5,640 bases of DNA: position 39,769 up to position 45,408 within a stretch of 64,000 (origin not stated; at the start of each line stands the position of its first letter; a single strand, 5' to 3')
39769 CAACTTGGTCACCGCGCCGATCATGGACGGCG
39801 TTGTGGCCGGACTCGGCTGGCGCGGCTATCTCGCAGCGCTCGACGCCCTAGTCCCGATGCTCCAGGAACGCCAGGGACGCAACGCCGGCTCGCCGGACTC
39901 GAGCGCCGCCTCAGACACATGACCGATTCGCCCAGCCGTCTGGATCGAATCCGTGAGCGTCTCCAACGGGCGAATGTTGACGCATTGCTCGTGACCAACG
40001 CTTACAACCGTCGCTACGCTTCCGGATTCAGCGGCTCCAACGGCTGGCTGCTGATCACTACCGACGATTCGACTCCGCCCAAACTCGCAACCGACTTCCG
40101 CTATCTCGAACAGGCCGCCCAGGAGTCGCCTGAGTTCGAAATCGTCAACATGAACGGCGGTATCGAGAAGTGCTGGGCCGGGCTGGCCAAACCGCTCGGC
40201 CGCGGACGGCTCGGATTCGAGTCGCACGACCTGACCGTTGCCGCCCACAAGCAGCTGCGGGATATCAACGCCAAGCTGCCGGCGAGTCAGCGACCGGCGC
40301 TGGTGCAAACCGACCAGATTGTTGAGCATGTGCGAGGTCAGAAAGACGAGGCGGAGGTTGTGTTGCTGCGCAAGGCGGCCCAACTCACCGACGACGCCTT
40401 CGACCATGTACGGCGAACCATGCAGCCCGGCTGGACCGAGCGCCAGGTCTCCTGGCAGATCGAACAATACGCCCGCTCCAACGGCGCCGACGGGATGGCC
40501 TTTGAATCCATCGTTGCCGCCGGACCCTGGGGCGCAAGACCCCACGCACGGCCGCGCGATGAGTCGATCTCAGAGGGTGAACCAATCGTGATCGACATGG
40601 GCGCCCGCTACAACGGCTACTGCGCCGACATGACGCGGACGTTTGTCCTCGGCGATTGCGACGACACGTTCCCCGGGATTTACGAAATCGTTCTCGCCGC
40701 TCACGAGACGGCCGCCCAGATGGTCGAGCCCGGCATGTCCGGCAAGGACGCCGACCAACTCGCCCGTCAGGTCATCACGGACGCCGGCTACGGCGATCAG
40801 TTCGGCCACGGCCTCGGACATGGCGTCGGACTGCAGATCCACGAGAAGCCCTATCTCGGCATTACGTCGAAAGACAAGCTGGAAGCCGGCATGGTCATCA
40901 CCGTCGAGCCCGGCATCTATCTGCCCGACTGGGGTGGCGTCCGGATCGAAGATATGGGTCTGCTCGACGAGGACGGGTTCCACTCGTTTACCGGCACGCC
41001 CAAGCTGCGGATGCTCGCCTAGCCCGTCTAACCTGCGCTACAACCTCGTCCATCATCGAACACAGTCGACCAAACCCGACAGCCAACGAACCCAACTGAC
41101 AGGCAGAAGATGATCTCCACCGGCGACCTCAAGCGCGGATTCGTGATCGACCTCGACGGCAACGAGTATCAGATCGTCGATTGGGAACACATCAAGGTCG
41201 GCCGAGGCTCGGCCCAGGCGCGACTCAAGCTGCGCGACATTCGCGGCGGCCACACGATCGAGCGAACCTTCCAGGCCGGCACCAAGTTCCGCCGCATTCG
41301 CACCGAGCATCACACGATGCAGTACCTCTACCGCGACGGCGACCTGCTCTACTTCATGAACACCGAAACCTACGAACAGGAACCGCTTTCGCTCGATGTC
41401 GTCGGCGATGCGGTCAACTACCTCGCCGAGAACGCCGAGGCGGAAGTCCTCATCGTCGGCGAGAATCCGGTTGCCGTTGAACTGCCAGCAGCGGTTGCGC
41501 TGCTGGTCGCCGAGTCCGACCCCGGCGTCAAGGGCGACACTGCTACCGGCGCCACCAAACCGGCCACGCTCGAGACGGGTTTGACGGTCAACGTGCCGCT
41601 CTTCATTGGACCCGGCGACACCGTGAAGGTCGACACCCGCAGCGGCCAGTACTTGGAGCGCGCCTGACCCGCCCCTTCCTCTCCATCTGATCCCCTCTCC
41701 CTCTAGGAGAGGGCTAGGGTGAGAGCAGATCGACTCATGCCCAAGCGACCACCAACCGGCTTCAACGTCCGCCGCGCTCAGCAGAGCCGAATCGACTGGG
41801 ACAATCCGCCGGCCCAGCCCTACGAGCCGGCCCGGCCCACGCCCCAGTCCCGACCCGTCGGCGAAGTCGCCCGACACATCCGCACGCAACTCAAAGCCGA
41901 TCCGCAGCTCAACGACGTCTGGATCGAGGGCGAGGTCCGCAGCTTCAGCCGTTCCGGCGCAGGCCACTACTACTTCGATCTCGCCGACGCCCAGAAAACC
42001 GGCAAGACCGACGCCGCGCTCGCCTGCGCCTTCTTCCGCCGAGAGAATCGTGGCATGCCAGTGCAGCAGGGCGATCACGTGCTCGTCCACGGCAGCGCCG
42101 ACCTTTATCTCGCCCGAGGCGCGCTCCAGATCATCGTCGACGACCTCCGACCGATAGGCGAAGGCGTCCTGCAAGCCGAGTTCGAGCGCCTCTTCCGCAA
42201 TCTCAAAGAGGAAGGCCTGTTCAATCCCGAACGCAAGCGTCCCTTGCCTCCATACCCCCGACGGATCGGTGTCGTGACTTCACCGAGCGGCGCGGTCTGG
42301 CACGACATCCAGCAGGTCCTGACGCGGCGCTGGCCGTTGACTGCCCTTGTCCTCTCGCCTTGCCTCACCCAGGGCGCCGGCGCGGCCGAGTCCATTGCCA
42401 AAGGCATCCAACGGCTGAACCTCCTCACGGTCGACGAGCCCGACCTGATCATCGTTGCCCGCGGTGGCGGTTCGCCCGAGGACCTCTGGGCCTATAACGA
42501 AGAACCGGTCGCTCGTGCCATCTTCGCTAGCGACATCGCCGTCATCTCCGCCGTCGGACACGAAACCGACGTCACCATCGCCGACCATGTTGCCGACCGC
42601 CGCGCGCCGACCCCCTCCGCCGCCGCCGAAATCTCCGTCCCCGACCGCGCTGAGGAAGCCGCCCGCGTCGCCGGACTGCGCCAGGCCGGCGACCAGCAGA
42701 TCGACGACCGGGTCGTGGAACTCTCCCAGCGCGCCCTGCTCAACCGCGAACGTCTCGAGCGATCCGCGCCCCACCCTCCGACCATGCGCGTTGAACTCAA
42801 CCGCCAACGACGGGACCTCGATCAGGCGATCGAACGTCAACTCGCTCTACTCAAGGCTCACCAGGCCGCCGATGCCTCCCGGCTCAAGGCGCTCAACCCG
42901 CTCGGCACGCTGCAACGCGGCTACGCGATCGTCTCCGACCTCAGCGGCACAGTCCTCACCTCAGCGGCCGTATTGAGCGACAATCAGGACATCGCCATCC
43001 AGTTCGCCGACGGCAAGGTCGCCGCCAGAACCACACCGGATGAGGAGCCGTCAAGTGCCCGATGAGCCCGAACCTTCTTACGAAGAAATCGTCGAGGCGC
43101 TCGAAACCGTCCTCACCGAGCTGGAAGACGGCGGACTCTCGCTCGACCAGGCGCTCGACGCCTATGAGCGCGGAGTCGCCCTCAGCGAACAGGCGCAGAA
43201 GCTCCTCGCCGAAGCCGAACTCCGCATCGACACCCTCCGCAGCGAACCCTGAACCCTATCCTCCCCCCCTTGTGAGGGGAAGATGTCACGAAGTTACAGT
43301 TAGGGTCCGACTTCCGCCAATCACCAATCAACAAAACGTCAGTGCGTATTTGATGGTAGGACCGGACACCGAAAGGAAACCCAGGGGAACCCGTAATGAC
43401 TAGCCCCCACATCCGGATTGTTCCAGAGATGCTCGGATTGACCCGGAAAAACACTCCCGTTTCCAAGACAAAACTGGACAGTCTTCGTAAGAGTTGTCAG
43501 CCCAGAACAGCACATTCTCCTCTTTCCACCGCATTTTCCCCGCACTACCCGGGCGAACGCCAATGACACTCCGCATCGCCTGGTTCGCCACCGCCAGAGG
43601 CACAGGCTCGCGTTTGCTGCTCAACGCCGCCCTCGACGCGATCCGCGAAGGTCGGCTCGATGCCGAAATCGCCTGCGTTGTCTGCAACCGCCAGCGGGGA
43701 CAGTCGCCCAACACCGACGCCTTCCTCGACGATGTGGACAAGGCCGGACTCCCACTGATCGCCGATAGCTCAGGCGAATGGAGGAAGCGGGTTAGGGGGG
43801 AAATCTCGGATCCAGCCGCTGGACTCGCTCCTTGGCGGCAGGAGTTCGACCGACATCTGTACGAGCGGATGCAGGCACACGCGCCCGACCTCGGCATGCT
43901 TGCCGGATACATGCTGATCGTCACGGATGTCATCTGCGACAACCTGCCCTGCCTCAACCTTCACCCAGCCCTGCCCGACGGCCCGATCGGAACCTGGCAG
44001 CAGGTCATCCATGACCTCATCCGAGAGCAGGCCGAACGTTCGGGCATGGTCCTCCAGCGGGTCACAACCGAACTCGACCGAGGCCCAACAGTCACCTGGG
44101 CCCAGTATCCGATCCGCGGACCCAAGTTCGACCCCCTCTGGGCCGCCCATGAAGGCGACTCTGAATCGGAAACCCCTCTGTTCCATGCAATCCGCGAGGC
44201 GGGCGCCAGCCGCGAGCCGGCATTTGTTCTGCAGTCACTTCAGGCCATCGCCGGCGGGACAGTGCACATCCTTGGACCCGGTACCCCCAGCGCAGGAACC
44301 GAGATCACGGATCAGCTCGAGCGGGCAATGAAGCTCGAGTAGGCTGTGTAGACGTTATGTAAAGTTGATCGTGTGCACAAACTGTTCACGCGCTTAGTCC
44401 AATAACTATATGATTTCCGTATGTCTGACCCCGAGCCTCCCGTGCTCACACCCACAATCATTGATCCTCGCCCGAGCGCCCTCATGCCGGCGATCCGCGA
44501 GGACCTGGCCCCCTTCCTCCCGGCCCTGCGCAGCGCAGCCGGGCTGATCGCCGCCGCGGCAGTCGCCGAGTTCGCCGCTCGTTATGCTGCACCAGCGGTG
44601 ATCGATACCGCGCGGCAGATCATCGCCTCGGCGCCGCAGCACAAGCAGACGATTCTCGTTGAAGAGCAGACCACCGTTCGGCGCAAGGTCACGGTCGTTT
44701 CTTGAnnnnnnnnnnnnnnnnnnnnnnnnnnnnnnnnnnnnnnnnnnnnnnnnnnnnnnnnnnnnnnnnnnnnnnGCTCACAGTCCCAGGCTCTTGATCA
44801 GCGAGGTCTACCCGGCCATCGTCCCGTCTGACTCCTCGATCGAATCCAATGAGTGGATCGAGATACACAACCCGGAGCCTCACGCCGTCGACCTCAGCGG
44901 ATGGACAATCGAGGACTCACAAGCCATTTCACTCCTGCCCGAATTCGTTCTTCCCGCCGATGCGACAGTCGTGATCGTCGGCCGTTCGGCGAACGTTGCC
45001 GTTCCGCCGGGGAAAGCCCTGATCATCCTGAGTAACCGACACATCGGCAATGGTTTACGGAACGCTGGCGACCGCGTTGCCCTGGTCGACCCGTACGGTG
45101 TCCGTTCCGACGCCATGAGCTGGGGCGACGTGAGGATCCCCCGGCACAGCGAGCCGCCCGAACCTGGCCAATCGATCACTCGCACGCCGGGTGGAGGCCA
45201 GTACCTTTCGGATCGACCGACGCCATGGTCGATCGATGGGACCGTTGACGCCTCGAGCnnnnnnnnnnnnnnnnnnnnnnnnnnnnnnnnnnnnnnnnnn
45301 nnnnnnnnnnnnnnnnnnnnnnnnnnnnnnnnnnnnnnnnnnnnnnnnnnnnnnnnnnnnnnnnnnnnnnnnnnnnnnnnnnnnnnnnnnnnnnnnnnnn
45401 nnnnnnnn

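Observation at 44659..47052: Surface-anchored protein with four lamin-tail domains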

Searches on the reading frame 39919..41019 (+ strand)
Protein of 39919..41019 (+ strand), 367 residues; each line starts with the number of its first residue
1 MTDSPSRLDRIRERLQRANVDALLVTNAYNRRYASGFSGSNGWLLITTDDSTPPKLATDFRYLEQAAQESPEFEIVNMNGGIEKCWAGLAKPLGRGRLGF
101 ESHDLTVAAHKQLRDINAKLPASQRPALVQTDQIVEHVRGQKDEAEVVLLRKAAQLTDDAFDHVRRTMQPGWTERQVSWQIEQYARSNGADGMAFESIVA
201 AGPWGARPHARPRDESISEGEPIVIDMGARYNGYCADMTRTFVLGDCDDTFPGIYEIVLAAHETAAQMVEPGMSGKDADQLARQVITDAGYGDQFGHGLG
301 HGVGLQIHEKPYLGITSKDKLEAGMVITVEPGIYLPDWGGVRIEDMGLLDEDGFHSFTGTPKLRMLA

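Call 60: search_protein_families(library=pfam, proteins=[window:39919-41019:+], max_evalue=0.00001)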
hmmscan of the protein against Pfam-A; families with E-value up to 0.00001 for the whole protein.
window:39919-41019:+ (367 aa): 2 families
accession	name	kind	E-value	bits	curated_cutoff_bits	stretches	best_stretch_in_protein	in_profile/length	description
PF00557.29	Peptidase_M24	-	6.2e-70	235.6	23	1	149-349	2-206/208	Metallopeptidase family M24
PF01321.24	Creatinase_N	-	2.8e-21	76.8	22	1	7-139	1-126/128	Creatinase/Prolidase N-terminal domain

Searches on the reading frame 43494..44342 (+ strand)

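Call 3: search_protein_families(library=pfam, proteins=[window:43494-44342:+], max_evalue=0.1)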
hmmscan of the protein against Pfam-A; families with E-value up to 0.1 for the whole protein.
window:43494-44342:+ (282 aa): 1 family
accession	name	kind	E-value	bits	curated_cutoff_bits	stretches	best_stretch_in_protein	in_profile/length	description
PF00551.24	Formyl_trans_N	-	2.3e-13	50.7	26.1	1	37-207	8-156/181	Formyl transferase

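Call 4: search_protein_families(library=ncbifam, proteins=[window:43494-44342:+], max_evalue=0.1)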
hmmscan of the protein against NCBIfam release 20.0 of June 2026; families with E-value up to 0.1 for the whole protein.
window:43494-44342:+ (282 aa): 3 families
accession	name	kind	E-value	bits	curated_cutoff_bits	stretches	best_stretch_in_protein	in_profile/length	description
TIGR00639.1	PurN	equivalog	8.1e-17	61.4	150.1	1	35-207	8-156/192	phosphoribosylglycinamide formyltransferase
NF004684.0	PRK06027.1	subfamily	0.0018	18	223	1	115-159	150-196/286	formyltetrahydrofolate deformylase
NF008892.0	PRK11924.2-1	equivalog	0.098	12.2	291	0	65-151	83-171/203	RNA polymerase sigma factor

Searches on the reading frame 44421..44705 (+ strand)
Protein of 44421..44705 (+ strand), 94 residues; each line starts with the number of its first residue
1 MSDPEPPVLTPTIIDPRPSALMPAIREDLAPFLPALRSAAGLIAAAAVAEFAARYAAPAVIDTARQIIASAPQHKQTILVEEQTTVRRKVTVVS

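Call 3: search_protein_families(library=pfam, proteins=[window:44421-44705:+], max_evalue=0.1)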
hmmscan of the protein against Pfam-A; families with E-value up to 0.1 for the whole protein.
window:44421-44705:+ (94 aa): 0 families

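Call 4: search_protein_families(library=ncbifam, proteins=[window:44421-44705:+], max_evalue=0.1)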
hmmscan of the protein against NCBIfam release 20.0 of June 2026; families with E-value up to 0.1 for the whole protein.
window:44421-44705:+ (94 aa): 0 families

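Call 32: search_protein_families(library=pfam, proteins=[window:44421-44702:+], max_evalue=10)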
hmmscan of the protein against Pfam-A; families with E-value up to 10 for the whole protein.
seq(94 aa): 0 families

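Call 35: find_homologous_proteins(query=window:44421-44702:+, max_evalue=0.01)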
Query window:44421-44702:+ (94 aa): 47 proteins with E <= 0.01 among 81 candidates.
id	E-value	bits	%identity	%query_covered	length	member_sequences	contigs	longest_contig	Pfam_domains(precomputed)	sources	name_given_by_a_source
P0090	4.2e-43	163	90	100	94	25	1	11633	-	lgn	-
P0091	8.9e-43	162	89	100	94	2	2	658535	-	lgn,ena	-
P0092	9.0e-43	162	89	100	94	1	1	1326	-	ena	-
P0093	7.3e-42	159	88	100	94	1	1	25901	-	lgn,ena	-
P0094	3.4e-40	153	86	88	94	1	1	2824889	-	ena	-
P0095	7.9e-39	149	79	100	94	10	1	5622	-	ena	-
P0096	9.0e-39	149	80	100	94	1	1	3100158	-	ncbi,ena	-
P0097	9.0e-39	149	79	100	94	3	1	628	-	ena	-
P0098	3.0e-38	147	80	88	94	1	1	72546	-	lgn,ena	-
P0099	3.7e-38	147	80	88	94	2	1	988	-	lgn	-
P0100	5.0e-38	147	80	100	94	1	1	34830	-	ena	-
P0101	5.9e-38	146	80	88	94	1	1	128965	-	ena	-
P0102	7.3e-38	146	79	100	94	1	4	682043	-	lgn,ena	-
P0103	8.3e-38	146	80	88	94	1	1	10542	-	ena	-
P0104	1.5e-37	145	83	100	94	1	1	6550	-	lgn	-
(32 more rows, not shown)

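Call 53: predict_structure(alignment_id=A2)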
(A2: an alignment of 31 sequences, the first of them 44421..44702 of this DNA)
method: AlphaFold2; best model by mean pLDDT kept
length: 94 residues; sequences in the alignment: 31
mean_pLDDT: 79.7   pTM: 0.39
mean pLDDT of the five models: 79.7, 75.3, 72.7, 70.8, 68.6
residues with pLDDT >= 90: 29; 70-90: 36; 50-70: 29; < 50: 0
segments of 3 or more residues with pLDDT < 50: none
pLDDT, mean of each block of 10 residues (from residue 1): 71 75 90 95 96 90 80 66 63 58
secondary structure, 60 per line:
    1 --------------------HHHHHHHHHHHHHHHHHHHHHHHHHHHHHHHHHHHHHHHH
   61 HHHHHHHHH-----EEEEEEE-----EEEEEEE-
elements in order: H21-69 E75-81 E87-93

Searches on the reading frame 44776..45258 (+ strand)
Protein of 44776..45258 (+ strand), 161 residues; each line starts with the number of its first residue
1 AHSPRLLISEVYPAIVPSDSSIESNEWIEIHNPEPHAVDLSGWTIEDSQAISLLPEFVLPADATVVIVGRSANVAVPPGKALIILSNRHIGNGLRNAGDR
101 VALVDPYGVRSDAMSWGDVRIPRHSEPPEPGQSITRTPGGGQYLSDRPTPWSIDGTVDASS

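Call 6: search_protein_families(library=pfam, proteins=[window:44776-45258:+], max_evalue=10)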
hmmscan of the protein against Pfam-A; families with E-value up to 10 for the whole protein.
seq(161 aa): 1 family
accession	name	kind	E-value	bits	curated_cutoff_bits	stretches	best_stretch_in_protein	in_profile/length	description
PF00932.25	LTD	-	4.9e-15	56.3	34.3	1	3-117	5-108/109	Lamin Tail Domain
